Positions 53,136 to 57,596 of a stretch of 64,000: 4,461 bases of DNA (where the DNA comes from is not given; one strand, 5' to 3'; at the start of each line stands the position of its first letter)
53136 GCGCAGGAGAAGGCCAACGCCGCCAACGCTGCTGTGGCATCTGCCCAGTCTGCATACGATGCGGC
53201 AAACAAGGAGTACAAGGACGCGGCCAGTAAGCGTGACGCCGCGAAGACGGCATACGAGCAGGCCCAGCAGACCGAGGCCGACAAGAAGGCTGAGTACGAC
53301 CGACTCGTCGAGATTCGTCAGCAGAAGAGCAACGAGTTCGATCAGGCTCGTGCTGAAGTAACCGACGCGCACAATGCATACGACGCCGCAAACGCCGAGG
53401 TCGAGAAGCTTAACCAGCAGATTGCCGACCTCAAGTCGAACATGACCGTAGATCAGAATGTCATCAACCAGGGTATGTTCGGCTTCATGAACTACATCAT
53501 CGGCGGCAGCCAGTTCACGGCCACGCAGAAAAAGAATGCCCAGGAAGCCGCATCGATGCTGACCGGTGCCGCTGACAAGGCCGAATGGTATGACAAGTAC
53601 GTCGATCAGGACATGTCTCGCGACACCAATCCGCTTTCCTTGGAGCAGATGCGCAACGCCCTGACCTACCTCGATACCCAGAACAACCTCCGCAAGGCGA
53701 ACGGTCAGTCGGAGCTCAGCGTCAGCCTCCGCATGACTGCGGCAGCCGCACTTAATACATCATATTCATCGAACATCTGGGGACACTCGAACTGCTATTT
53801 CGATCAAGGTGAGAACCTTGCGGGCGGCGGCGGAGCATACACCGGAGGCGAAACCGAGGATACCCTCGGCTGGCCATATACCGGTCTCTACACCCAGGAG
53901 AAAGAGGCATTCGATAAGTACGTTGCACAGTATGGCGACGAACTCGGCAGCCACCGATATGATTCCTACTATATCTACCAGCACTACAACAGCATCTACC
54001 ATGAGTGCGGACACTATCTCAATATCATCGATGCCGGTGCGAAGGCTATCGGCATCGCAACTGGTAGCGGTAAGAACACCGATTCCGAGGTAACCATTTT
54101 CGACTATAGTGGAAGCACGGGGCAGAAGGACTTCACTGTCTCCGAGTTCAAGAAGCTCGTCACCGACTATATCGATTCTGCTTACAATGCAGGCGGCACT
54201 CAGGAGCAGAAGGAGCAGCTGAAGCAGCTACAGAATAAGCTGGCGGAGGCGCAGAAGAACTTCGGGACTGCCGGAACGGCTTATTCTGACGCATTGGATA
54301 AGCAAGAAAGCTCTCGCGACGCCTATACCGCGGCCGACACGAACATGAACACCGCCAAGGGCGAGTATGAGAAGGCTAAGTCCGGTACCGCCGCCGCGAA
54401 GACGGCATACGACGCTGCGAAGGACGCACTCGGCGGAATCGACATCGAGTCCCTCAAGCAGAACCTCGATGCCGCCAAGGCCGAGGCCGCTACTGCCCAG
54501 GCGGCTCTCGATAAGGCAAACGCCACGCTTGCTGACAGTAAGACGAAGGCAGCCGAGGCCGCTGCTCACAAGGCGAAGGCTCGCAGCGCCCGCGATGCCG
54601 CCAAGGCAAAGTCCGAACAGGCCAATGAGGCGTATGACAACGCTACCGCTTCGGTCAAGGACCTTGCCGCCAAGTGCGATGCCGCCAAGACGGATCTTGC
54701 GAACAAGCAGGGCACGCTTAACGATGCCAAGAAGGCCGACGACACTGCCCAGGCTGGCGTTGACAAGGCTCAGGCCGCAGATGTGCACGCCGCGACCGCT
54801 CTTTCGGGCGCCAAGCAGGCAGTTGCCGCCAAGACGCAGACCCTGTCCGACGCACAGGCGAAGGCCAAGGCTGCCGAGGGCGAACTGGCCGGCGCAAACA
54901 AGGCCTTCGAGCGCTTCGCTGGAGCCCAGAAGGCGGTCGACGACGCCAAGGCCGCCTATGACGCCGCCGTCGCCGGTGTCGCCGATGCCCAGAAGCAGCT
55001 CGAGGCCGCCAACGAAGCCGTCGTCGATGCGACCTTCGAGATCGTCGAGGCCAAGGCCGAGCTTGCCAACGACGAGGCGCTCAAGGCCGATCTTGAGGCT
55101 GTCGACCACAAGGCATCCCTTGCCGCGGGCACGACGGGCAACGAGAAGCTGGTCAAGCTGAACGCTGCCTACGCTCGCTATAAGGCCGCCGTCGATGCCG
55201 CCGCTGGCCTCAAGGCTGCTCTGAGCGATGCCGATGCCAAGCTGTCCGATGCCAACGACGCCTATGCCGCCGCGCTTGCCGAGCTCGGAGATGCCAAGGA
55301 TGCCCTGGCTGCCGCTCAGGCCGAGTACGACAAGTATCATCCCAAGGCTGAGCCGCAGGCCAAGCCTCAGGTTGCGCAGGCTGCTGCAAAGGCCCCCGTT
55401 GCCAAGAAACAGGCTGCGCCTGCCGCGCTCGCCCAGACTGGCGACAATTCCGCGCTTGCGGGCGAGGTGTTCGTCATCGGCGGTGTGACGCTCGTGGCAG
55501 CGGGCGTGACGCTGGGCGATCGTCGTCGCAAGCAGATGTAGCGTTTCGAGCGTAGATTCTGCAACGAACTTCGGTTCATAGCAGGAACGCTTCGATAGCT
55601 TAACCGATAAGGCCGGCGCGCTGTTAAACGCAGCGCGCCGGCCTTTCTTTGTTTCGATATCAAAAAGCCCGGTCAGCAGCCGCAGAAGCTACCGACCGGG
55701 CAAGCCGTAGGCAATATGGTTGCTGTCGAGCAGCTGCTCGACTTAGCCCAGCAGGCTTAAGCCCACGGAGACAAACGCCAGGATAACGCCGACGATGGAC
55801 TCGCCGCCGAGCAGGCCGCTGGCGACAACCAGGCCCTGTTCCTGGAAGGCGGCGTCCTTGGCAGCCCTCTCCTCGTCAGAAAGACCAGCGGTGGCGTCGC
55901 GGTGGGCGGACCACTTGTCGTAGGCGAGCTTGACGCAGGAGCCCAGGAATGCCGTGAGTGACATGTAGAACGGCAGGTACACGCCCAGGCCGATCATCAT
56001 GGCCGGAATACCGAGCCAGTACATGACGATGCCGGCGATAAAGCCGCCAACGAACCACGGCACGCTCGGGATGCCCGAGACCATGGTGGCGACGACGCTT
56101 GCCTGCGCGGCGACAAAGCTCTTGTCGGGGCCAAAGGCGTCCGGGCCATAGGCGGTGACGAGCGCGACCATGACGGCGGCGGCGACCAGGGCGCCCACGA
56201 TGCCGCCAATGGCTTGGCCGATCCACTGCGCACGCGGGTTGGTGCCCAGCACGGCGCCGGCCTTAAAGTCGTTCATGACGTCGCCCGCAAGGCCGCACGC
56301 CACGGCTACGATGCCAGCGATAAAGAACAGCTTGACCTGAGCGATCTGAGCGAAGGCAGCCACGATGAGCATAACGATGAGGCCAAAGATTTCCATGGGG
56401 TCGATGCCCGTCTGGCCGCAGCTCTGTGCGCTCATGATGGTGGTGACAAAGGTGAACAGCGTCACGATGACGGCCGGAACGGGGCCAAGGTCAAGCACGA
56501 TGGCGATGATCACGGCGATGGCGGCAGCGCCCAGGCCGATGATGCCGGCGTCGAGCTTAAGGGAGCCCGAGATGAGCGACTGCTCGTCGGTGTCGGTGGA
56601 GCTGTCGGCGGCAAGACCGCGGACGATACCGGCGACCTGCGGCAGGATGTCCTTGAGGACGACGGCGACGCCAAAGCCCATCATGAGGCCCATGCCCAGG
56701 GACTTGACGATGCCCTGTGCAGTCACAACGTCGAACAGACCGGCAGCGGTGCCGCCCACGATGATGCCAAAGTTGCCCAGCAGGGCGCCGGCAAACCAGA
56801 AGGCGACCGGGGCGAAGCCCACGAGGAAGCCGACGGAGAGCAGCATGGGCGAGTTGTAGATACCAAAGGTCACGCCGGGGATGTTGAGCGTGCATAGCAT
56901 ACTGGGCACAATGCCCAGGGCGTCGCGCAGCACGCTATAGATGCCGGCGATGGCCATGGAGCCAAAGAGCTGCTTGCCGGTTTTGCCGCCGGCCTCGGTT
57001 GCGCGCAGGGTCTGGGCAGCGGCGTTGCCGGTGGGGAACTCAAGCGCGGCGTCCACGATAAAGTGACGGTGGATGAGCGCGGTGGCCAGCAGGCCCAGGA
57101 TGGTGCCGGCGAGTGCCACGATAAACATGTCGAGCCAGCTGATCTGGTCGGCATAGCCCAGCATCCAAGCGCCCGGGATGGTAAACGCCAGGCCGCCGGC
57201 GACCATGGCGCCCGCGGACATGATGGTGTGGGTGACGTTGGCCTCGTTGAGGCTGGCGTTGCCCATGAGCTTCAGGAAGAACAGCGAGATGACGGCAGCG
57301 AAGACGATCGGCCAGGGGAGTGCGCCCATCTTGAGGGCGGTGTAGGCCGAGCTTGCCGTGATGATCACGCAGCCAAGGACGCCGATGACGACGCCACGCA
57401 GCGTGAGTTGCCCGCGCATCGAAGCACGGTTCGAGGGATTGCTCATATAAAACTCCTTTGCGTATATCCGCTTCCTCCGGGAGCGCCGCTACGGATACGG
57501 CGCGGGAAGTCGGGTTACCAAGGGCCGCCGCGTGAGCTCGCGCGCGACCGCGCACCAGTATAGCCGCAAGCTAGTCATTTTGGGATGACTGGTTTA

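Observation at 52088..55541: G7 homopolymer frameshift separates the signal peptide from an approximately 1090-codon LAQTG-anchored coiled-coil protein (phase-variation candidate)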

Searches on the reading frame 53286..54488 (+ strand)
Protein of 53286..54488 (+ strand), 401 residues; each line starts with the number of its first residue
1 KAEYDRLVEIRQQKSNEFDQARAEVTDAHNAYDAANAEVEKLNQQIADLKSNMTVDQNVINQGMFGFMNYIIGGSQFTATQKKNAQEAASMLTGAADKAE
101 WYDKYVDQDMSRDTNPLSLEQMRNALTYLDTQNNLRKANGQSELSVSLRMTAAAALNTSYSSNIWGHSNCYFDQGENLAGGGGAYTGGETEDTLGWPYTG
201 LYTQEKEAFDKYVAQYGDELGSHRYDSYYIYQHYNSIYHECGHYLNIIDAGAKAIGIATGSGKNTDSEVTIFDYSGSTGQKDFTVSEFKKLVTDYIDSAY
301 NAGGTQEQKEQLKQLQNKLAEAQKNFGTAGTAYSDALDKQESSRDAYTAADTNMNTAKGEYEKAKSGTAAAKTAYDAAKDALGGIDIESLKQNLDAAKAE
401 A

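Call 48: predict_structure(alignment_id=A2)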
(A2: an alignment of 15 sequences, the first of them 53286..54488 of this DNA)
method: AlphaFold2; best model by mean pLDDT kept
length: 401 residues; sequences in the alignment: 15
mean_pLDDT: 73.6   pTM: 0.56
mean pLDDT of the five models: 73.6, 73.1, 72.5, 70.2, 63.9
residues with pLDDT >= 90: 55; 70-90: 216; 50-70: 74; < 50: 56
segments of 3 or more residues with pLDDT < 50: 107-117, 160-197, 261-267
pLDDT, mean of each block of 10 residues (from residue 1): 93 96 89 81 79 68 77 89 85 62 50 47 71 78 82 63 37 35 39 45 78 91 88 84 77 71 45 58 86 78 76 85 81 84 91 93 87 81 70 76 62
secondary structure, 60 per line:
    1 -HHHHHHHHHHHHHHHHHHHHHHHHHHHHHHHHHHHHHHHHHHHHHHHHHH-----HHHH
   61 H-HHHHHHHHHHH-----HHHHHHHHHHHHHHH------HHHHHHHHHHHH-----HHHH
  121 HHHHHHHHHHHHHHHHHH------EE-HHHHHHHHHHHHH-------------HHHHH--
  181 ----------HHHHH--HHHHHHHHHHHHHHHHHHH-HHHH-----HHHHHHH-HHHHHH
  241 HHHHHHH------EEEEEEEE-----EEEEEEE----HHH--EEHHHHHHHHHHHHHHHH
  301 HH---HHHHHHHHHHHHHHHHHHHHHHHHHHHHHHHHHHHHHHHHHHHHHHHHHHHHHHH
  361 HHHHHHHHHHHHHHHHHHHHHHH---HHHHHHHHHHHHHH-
elements in order: H2-51 H57-61 H63-73 H79-93 H100-111 H117-138 H148-160 H174-178 H191-195 H198-216 H218-221 H227-233 H235-247 E254-261 E267-273 H285-302 H306-383 H387-400

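Call 52: fold_search(model_id=the predicted structure, library=pdb)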
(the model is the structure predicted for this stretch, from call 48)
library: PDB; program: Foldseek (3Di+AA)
matches with E <= 10: 583; with E <= 0.001: 1
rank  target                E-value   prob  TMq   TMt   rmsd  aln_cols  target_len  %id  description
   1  6z9l_A                1.0e-04  1.00  0.31  0.18  32.4       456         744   17  Enterococcal PrgA (released 2020-09-16)
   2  6h2x                  5.1e-03  0.75  0.19  0.21  44.7       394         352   13  MukB coiled-coil elbow from E. coli (released 2019-03-06)
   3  7zr1_C                3.5e-02  0.41  0.18  0.10  55.5       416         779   10  Chaetomium thermophilum Mre11-Rad50-Nbs1 complex bound to ATPyS (composite structure) (released 2023-01-11)
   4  7qcd_A                4.3e-02  0.18  0.16  0.07  66.8       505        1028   12  CryoEM structure of the Smc5/6-holocomplex (composite structure) (released 2022-09-21)
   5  7nyw_B                5.6e-02  0.14  0.10  0.06  45.3       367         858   11  Cryo-EM structure of the MukBEF-MatP-DNA head module (released 2021-07-07)
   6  9lyt_A                7.3e-02  0.91  0.21  0.49   8.5       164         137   18  The crystal structure of Mucuna sempervirens Pathogenesis-related protein 1 (released 2026-01-07)
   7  8cxm_0                9.1e-02  0.06  0.07  0.10  31.2       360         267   10  Cryo-EM structure of the supercoiled E. coli K12 flagellar filament core, Normal waveform (released 2022-09-07)
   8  5v51_C                9.6e-02  0.89  0.18  0.49   7.7       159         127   14  Crystal Structure of MpPR-1i Soaked with Selenourea for 10 min (released 2017-08-30)
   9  6z9k_B                9.6e-02  0.30  0.19  0.28  18.6       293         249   15  CAP domain of Enterococcal PrgA (released 2020-09-16)
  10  7n6g_3V               1.5e-01  0.08  0.12  0.11  45.8       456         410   11  C1 of central pair (released 2022-05-18)
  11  4aiw                  1.5e-01  0.91  0.22  0.51   6.6       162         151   15  GAPR-1 with bound inositol hexakisphosphate (released 2012-08-08)
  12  7zr1_D                1.6e-01  0.20  0.17  0.10  46.1       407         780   12  Chaetomium thermophilum Mre11-Rad50-Nbs1 complex bound to ATPyS (composite structure) (released 2023-01-11)
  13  9fqr_E6               1.6e-01  0.08  0.12  0.12  53.5       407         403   10  96-nm repeat of axonemal doublet microtubules from bovine sperm (released 2025-03-26)
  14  9lyt_B                1.8e-01  0.87  0.22  0.54   8.2       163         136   20  The crystal structure of Mucuna sempervirens Pathogenesis-related protein 1 (released 2026-01-07)
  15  6z9k_A                1.9e-01  0.33  0.20  0.30  18.6       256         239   16  CAP domain of Enterococcal PrgA (released 2020-09-16)
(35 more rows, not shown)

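Call 83: search_solved_structures(query=A2, max_evalue=10, show_alignments=1)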
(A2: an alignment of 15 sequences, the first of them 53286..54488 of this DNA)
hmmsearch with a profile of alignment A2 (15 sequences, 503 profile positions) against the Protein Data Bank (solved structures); distinct sequences matched with E-value up to 10: 10.
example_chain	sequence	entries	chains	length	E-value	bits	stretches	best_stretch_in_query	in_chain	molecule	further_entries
2f1m_A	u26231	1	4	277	0.11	14.6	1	29-108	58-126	Acriflavine resistance protein A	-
9tg4_D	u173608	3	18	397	0.12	14.6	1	28-108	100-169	Multidrug efflux pump subunit AcrA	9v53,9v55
5v5s_D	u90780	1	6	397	0.12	14.6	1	28-108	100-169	Multidrug efflux pump subunit AcrA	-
5ng5_E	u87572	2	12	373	0.28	13.4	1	29-108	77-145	Multidrug efflux pump subunit AcrA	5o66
6h3c_A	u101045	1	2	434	0.51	12.5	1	73-116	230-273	BRISC complex subunit Abraxas 2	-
6igv_A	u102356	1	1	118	0.53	12.4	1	27-110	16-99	Kinesin-1 heavy chain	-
5h07_D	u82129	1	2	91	0.71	12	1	67-116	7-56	TNFAIP3-interacting protein 2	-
6r8f_B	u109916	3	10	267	0.72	12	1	73-116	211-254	BRISC complex subunit Abraxas 2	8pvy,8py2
6ign_A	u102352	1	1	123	0.77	11.9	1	27-110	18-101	Kinesin-1 heavy chain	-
6wxh_D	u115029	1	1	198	2.7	10.1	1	342-469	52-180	Colicin-E1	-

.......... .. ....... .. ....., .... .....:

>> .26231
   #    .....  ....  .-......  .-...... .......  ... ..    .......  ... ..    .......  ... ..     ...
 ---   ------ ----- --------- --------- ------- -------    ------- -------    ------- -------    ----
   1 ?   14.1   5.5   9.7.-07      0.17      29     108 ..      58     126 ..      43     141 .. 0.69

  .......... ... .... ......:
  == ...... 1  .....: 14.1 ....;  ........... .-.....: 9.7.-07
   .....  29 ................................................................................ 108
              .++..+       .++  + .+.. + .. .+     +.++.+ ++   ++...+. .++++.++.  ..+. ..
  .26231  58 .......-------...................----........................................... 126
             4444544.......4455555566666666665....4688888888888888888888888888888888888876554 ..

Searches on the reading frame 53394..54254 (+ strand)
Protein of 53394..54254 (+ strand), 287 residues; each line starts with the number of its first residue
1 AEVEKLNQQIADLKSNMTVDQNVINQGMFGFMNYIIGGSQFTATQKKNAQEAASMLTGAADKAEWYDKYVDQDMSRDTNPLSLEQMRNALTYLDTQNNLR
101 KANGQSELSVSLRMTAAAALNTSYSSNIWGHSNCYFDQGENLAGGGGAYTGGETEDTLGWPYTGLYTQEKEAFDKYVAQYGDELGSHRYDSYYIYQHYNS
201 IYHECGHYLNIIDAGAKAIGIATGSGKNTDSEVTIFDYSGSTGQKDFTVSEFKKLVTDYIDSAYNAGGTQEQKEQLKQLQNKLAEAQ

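Call 31: find_homologous_proteins(query=window:53394-54254:+, max_evalue=0.001)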
Query seq(287 aa) (287 aa): 24 proteins with E <= 0.001 among 2568 candidates.
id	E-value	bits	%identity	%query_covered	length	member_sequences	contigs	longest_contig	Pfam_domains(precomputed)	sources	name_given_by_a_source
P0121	2.4e-172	590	93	100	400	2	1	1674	PF00188.33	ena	-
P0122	3.4e-169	580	96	94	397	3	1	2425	PF00188.33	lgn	-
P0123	1.2e-168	578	91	100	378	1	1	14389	PF00188.33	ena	-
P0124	1.2e-158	545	91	94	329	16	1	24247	PF00188.33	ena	-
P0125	7.0e-155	533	90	92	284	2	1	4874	PF00188.33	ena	-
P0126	4.1e-154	530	90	92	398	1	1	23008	PF00188.33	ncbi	-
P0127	1.3e-150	519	88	94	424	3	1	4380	PF00188.33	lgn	-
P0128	4.4e-147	507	94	84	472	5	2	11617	PF00188.33,PF24161.2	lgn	-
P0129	4.0e-128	445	71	100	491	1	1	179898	PF00188.33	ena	-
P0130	3.4e-115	403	86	74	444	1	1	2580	PF00188.33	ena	-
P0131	1.1e-113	398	88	71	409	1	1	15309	-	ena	-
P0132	3.0e-101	357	88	64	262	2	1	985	-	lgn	-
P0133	3.3e-91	324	78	65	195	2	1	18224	-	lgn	-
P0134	2.9e-70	255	81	49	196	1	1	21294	-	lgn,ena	-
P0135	6.8e-67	244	95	41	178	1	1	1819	-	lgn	-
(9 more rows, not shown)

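Call 32: search_dna_similar(query=window:53394-54254:+, collection=plasmids, mode=protein, max_evalue=0.001, max_rows=25, rows=spread)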
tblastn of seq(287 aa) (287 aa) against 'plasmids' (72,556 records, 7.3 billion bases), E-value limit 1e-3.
Records with a match: 2; places in all: 2; records where one place covers at least 80% of the query: 1.
Best place of each record, by identity: 80-90% 1; <60% 1.
By first word of the organism name: Collinsella 2.
By predicted mobility (MOB-suite, as given by PLSDB): non-mobilizable 2.
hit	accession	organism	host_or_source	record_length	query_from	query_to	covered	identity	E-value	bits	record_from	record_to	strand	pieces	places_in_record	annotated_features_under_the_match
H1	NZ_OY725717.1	Collinsella aerofaciens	-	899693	1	269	94%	86.6%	2e-136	432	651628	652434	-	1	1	CAP domain-containing protein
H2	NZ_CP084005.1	Collinsella aerofaciens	Homo sapiens,pure culture,human feces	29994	83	210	45%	33.6%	5e-6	55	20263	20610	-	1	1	CAP domain-containing protein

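Call 33: get_annotated_region(hit=H1, flank=5000)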
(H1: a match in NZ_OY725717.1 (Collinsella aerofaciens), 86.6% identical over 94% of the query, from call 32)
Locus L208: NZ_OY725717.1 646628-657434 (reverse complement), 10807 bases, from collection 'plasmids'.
description: Collinsella aerofaciens strain Collinsella aerofaciens TSDC17.2-1.1 plasmid 6, complete sequence
organism: Collinsella aerofaciens (NCBI taxid 74426)
taxonomy: Bacteria; Actinomycetota; Coriobacteriia; Coriobacteriales; Coriobacteriaceae; Collinsella; Collinsella aerofaciens
host: -; source: -; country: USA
typing (MOB-suite, as given by PLSDB): non-mobilizable
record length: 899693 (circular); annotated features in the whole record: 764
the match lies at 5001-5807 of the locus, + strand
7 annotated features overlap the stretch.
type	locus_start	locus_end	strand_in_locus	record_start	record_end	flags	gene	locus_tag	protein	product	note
CDS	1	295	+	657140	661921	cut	-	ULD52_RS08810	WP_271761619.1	2-hydroxyacyl-CoA dehydratase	-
CDS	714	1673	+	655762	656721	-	-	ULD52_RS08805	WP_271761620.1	3-hydroxyacyl-CoA dehydrogenase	GO:0006631 - fatty acid metabolic process [Evidence IEA]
CDS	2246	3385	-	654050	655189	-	-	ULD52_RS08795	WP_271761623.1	DUF389 domain-containing protein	-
CDS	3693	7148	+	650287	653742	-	-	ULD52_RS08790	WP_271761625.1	CAP domain-containing protein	-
CDS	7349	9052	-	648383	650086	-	-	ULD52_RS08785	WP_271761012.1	OPT/YSL family transporter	GO:0055085 - transmembrane transport [Evidence IEA]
CDS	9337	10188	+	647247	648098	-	-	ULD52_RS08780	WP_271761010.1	type III pantothenate kinase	-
CDS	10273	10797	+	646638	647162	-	-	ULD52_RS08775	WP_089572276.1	dCMP deaminase family protein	-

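Call 34: get_annotated_region(hit=H2, flank=6000)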
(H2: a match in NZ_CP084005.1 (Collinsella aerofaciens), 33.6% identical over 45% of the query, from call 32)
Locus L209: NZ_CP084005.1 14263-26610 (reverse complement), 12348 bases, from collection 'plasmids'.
description: Collinsella aerofaciens strain NBRC 114504 plasmid unnamed1, complete sequence
organism: Collinsella aerofaciens (NCBI taxid 74426)
taxonomy: Bacteria; Actinomycetota; Coriobacteriia; Coriobacteriales; Coriobacteriaceae; Collinsella; Collinsella aerofaciens
host: -; source: Homo sapiens,pure culture,human feces; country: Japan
typing (MOB-suite, as given by PLSDB): non-mobilizable
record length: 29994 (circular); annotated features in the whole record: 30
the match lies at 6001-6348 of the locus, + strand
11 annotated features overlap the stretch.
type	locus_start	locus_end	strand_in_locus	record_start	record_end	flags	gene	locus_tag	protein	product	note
CDS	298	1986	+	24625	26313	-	-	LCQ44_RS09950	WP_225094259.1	ATP-binding cassette domain-containing protein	-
CDS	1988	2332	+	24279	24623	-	-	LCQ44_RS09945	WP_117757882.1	hypothetical protein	-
CDS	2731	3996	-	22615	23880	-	-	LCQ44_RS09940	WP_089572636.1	DUF4143 domain-containing protein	-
CDS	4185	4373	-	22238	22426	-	-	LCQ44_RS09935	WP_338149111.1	helix-turn-helix transcriptional regulator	-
CDS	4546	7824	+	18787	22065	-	-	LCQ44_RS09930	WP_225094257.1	CAP domain-containing protein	-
CDS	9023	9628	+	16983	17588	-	-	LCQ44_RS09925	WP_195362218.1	ParA family protein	-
CDS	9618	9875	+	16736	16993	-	-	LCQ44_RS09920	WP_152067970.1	plasmid partition protein ParG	-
CDS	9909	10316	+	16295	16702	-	-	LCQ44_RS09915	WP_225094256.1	hypothetical protein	-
CDS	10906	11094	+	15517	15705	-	-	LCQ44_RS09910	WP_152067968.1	hypothetical protein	-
CDS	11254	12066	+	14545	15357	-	-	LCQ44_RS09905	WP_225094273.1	hypothetical protein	-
CDS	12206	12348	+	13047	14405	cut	dnaB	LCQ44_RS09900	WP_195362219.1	replicative DNA helicase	GO:0006260 - DNA replication [Evidence IEA]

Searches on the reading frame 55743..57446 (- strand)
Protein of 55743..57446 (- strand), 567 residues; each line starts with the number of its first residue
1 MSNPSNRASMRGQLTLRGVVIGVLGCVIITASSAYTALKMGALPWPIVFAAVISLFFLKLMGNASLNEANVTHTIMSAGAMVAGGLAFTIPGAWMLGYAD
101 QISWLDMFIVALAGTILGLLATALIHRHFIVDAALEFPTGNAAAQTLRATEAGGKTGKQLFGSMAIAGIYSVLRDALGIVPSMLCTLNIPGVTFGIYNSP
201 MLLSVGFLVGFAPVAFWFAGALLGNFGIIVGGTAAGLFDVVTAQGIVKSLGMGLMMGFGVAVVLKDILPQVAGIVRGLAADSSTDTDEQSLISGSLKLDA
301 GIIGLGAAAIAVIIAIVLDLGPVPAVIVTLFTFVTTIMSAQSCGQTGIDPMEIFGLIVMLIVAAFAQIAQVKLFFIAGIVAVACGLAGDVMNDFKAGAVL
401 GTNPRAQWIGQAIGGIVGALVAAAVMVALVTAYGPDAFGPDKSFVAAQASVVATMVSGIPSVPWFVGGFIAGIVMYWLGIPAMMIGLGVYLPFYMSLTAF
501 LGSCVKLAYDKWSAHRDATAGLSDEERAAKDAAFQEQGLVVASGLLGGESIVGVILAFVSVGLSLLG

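Call 77: search_protein_families(library=pfam, proteins=[window:55743-57446:-], max_evalue=0.001)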
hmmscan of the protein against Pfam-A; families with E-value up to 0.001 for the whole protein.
window:55743-57446:- (567 aa): 1 family
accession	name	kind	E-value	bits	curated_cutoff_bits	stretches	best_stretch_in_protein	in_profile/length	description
PF03169.20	OPT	-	2.4e-49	169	25.8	2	301-558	362-621/623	OPT oligopeptide transporter protein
